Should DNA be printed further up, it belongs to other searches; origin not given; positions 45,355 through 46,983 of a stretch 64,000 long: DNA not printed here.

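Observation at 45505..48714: Compact pterin-branch operon built from fused genes: unknown protein, then HPPK-like+FolB, then FolK+FolP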

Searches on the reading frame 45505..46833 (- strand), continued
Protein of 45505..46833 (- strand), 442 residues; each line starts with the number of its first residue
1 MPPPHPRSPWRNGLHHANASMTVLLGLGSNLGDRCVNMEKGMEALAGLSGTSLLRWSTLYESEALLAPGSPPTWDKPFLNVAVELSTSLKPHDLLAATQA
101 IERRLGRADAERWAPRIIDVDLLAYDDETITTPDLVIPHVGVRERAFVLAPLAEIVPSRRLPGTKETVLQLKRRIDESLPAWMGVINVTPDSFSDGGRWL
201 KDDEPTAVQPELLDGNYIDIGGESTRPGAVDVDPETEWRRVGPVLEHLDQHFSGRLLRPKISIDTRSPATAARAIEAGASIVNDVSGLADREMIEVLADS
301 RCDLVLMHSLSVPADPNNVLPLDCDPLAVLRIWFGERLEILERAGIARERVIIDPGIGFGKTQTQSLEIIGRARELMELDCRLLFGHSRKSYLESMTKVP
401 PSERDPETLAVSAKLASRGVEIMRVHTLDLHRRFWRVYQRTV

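Call 37: find_encoding_contigs(protein=P0312, flank=6000, max_places=1)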
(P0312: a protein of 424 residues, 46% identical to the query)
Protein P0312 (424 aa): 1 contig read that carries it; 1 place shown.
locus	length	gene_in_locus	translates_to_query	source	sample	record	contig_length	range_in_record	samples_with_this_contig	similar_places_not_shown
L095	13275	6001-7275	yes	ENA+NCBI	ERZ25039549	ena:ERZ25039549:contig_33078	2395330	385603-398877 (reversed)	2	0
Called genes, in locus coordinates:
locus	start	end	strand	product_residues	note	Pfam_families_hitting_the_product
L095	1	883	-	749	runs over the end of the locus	-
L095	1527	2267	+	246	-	PF00085:Thioredoxin, PF13098:Thioredoxin_2, PF14561:TPR_20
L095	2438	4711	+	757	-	PF07715:Plug, PF00593:TonB_dep_Rec_b-barrel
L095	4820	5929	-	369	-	PF08240:ADH_N, PF00107:ADH_zinc_N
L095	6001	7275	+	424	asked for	PF01288:HPPK, PF00809:Pterin_bind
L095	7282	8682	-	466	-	PF04715:, PF00425:Chorismate_bind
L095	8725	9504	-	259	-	-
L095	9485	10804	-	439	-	PF01435:Peptidase_M48, PF13371:TPR_9 (faint)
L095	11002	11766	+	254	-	PF00561:Abhydrolase_1, PF12146:Hydrolase_4 (weak), PF12697:Abhydrolase_6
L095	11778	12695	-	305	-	PF02634:FdhD-NarQ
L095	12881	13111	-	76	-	PF11390:FdsD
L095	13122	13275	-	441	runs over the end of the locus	PF00384:Molybdopterin, PF01568:Molydop_binding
